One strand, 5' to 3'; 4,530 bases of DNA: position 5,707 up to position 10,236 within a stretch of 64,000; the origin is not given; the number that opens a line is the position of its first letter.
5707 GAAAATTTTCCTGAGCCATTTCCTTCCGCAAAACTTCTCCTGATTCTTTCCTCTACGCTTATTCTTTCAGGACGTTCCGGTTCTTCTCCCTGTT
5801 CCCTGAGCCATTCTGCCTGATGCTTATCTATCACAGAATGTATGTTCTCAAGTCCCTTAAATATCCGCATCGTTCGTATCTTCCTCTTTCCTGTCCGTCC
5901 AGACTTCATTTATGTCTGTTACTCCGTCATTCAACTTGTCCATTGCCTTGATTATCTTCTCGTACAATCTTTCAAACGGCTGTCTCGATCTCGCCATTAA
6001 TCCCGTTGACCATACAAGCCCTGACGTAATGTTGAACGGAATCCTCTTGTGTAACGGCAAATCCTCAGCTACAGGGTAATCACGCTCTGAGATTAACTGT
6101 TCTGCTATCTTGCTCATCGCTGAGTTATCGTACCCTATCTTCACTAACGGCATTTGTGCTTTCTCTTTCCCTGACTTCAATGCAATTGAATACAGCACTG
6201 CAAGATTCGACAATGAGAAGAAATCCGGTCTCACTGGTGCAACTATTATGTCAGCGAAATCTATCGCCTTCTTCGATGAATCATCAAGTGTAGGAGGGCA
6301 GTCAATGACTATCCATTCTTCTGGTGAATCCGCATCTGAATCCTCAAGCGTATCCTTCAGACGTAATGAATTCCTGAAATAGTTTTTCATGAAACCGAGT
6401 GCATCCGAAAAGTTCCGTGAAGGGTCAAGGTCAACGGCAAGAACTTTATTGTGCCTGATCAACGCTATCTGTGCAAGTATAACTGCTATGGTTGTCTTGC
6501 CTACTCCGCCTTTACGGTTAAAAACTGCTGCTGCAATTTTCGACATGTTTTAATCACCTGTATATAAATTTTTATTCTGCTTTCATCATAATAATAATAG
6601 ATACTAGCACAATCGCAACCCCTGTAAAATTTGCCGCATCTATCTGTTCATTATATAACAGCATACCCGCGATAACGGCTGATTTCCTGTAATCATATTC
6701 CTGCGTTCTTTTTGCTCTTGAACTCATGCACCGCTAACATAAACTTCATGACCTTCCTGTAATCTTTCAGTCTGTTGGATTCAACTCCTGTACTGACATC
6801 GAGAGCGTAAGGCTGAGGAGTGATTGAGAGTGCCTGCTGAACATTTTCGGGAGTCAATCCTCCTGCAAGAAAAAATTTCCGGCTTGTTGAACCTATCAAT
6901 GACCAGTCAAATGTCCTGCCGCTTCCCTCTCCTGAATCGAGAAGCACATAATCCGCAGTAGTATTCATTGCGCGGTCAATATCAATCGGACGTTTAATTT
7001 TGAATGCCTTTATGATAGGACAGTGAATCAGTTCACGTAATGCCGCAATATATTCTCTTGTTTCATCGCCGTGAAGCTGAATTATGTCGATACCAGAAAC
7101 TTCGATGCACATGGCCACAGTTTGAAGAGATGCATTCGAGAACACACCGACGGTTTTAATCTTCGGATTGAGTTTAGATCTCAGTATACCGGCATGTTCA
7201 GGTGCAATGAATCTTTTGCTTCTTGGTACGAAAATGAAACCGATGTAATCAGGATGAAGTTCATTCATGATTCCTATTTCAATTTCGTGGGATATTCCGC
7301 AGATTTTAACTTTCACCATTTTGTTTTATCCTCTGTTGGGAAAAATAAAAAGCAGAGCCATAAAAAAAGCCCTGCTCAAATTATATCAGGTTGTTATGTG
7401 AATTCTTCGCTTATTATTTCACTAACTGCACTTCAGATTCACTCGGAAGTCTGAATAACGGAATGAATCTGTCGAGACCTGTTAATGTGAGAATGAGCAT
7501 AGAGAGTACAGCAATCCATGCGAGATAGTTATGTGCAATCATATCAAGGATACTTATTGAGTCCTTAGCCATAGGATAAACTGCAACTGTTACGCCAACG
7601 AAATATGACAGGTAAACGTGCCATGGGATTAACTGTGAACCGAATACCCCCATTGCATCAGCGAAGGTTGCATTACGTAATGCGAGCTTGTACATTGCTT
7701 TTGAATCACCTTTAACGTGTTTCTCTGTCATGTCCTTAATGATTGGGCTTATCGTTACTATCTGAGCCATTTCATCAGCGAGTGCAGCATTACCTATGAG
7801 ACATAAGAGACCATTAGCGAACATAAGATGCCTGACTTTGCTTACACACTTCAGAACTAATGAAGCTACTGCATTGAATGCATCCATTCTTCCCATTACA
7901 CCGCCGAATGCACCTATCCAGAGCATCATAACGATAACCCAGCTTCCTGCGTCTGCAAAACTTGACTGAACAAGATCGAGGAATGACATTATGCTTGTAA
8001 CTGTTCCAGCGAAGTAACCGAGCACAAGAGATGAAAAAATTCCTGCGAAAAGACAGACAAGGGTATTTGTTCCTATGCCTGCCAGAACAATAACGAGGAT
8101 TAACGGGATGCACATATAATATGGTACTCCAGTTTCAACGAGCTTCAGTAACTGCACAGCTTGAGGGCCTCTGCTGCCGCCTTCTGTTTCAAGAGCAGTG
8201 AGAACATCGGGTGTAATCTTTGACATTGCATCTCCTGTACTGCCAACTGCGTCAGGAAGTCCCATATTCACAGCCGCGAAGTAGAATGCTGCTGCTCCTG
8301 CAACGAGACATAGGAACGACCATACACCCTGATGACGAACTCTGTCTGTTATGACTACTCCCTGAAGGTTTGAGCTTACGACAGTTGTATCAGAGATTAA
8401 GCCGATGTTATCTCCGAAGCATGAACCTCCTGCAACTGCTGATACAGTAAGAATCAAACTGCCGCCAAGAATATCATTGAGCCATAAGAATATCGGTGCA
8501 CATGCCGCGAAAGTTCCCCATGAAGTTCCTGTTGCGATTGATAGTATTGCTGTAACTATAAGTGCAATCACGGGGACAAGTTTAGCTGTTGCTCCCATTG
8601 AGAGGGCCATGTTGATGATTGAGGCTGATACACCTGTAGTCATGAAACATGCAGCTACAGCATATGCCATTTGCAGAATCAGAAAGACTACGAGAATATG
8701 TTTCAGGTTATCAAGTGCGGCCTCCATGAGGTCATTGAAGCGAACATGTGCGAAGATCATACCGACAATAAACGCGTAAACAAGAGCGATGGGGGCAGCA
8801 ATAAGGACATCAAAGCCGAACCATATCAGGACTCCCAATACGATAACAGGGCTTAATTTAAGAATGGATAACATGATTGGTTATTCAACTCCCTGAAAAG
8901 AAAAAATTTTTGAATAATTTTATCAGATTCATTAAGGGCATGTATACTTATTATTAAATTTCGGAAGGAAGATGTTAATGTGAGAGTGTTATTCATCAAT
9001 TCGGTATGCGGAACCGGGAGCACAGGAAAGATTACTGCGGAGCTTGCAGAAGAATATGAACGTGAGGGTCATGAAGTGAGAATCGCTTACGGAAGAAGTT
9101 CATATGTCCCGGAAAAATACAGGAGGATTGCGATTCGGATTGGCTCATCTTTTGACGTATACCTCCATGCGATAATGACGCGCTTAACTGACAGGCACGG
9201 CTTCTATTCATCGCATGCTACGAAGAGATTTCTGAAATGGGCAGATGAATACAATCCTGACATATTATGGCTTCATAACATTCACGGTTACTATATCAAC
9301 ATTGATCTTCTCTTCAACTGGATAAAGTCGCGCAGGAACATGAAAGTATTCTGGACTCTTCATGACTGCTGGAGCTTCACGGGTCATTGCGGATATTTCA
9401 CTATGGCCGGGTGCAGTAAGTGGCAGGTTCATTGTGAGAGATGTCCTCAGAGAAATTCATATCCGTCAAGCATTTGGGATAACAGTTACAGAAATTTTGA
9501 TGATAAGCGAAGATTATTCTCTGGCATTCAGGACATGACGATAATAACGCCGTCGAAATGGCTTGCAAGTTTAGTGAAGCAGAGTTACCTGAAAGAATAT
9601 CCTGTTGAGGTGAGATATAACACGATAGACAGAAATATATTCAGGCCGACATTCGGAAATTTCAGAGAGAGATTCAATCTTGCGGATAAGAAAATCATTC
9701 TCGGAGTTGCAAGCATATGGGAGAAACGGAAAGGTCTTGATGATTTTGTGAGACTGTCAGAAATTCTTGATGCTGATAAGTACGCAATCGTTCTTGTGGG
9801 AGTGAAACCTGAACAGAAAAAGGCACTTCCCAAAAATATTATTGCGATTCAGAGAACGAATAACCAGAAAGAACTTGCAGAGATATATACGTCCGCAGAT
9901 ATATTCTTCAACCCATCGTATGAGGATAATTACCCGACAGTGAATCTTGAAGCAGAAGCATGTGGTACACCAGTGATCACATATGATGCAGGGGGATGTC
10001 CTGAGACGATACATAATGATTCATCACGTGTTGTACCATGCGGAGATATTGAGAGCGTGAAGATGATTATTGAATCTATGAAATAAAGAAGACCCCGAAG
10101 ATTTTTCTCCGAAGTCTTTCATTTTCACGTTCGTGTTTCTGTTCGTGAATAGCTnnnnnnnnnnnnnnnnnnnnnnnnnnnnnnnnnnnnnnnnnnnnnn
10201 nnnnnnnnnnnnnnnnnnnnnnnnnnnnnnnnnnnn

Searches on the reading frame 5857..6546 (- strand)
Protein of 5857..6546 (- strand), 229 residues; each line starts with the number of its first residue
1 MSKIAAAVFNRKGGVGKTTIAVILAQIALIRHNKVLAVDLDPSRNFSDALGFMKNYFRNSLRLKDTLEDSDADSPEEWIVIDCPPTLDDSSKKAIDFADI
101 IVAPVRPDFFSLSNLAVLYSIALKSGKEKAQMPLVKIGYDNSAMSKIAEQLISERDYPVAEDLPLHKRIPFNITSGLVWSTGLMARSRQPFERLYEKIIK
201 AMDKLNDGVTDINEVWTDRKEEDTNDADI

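Call 6: search_protein_families(library=pfam, proteins=[window:5857-6546:-], max_evalue=0.001)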
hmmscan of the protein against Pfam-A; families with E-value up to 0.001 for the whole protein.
window:5857-6546:- (229 aa): 6 families
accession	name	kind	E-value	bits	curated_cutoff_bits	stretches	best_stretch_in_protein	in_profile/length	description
PF13614.12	AAA_31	-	2.4e-19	70.4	27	2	7-61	5-59/177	AAA domain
PF01656.29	CbiA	-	2.1e-11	44.3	25.4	1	7-71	2-54/125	CobQ/CobB/MinD/ParA nucleotide binding domain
PF09140.17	MipZ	-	4e-08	33.3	20.7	0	8-44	5-41/262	ATPase MipZ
PF02374.21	ArsA_ATPase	-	3.4e-06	26.9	24.3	1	9-52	6-49/305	Anion-transporting ATPase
PF06564.18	CBP_BcsQ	-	0.00037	20.5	21.3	0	12-43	10-41/234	Cellulose biosynthesis protein BcsQ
PF10609.15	ParA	-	0.00074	19.4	27.1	0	7-41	7-41/246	NUBPL iron-transfer P-loop NTPase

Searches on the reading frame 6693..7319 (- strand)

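Call 6: search_protein_families(library=pfam, proteins=[window:6693-7319:-], max_evalue=0.001)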
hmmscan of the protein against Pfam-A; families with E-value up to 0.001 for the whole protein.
window:6693-7319:- (208 aa): 1 family
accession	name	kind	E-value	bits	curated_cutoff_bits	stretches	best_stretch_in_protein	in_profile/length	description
PF00697.28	PRAI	-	9.9e-47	159.6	22.7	1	4-194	1-191/193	N-(5'phosphoribosyl)anthranilate (PRA) isomerase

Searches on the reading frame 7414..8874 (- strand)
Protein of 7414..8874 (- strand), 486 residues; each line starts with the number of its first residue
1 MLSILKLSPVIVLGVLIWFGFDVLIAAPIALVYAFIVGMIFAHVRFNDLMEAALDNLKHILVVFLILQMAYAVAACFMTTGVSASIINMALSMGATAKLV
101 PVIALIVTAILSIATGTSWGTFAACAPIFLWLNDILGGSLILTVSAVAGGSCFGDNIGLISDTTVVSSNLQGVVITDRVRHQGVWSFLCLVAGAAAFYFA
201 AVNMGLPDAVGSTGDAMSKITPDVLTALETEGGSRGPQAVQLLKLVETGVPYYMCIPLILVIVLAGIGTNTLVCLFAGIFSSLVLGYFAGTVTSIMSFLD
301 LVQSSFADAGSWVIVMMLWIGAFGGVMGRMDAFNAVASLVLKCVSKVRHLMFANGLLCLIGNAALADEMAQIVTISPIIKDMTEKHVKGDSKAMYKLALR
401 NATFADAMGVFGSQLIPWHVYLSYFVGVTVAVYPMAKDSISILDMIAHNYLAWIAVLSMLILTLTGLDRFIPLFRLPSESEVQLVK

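Call 6: search_protein_families(library=pfam, proteins=[window:7414-8874:-], max_evalue=0.001)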
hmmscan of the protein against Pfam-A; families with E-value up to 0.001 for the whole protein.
window:7414-8874:- (486 aa): 2 families
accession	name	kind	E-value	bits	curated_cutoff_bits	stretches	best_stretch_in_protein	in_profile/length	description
PF03553.21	Na_H_antiporter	-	1.5e-17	64.3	23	2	15-202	114-301/303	Na+/H+ antiporter family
PF06808.19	DctM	-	1.4e-07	31.2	23.8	1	8-124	219-332/413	Tripartite ATP-independent periplasmic transporter, DctM component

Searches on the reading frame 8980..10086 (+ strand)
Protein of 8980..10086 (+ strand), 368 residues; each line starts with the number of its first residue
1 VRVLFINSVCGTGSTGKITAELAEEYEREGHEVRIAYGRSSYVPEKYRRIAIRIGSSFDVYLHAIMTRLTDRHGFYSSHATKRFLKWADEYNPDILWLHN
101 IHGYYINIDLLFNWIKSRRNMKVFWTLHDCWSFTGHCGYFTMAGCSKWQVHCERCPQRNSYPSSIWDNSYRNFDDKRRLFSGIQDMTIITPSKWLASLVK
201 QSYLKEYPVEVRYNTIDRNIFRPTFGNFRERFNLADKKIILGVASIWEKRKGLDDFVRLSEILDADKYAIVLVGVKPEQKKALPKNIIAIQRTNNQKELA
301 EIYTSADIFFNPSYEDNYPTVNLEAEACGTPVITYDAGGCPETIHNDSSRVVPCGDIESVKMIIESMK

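Call 6: search_protein_families(library=pfam, proteins=[window:8980-10086:+], max_evalue=0.001)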
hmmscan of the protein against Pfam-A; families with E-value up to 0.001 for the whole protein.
window:8980-10086:+ (368 aa): 5 families
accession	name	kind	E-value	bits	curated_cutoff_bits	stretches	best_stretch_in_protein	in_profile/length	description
PF00534.26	Glycos_transf_1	-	1.1e-19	71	26.4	1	228-365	5-153/172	Glycosyl transferases group 1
PF13692.12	Glyco_trans_1_4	-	7.6e-18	65.6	27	1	238-360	2-132/142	Glycosyl transferases group 1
PF13439.12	Glyco_transf_4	-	5.6e-10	39.9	28.5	1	16-218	5-168/170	Glycosyltransferase Family 4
PF13579.12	Glyco_trans_4_4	-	1.7e-06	28.9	29.7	1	16-136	4-109/158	Glycosyl transferase 4-like domain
PF20706.3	GT4-conflict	-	0.00016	21.2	26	1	251-347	212-323/385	Family 4 Glycosyltransferase in conflict systems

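Call 93: search_protein_families(library=ncbifam, proteins=[window:8980-10086:+], max_evalue=0.1)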
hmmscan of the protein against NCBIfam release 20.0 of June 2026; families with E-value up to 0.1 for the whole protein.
window:8980-10086:+ (368 aa): 24 families
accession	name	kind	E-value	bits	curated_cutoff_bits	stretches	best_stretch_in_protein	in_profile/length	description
TIGR04015.1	WcaC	equivalog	3.1e-20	72.7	784.85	1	89-352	91-353/405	colanic acid biosynthesis glycosyltransferase WcaC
NF053787.1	GlcN_PG_synth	equivalog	1.1e-16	60.7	480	1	187-359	146-315/361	N-acetylglucosaminyl phosphatidylglycerol synthase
TIGR03999.1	thiol_BshA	equivalog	8.1e-16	57.9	273.7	1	190-360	150-328/375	N-acetyl-alpha-D-glucosaminyl L-malate synthase BshA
NF053513.1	Gtran_IagA_BgsA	equivalog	8.5e-15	54.6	460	1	187-337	108-267/333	LTA glycolipid anchor biosynthesis glycosyltransferase, IagA/BgsA family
NF049987.1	DaglGlyslTfaseDgs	equivalog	6e-14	51.7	500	1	175-348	93-274/332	processive diacylglycerol alpha-glucosyltransferase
TIGR02149.1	glgA_Coryne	subfamily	3.2e-12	46.3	302.4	1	204-349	166-327/391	glycogen synthase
NF047684.1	TeichurnBiosyTuaC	equivalog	4.7e-12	45.5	550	1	227-365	208-349/391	teichuronic acid biosynthesis protein TuaC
TIGR03449.1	mycothiol_MshA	equivalog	3.9e-10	39.2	462.5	1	287-350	285-348/406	D-inositol-3-phosphate glycosyltransferase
TIGR03088.1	stp2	hypoth_equivalog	1.3e-08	34.3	409.05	1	193-361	149-329/374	TIGR03088 family PEP-CTERM/XrtA system glycosyltransferase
NF041876.1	EPS_EpsE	equivalog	1.1e-06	28.1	400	1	290-349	280-339/389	exopolysaccharide biosynthesis GT4 family glycosyltransferase EpsE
TIGR02095.1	glgA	subfamily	1.1e-05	24.3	328.45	1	228-347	282-410/477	glycogen/starch synthase, ADP-glucose type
NF038295.1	EPS_HpsP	equivalog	1.4e-05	24.3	550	1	226-364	195-346/388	hormogonium polysaccharide biosynthesis glycosyltransferase HpsP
NF001898.0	PRK00654.1-1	equivalog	2.8e-05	23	603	0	228-345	281-408/477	glycogen synthase GlgA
TIGR04047.1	MSMEG_0565_glyc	hypoth_equivalog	0.00021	20.5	259.85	1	285-344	258-315/373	MSMEG_0565 family glycosyltransferase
NF012028.0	PRK15484.1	subfamily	0.00041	19.5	618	1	184-347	139-319/380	lipopolysaccharide N-acetylglucosaminyltransferase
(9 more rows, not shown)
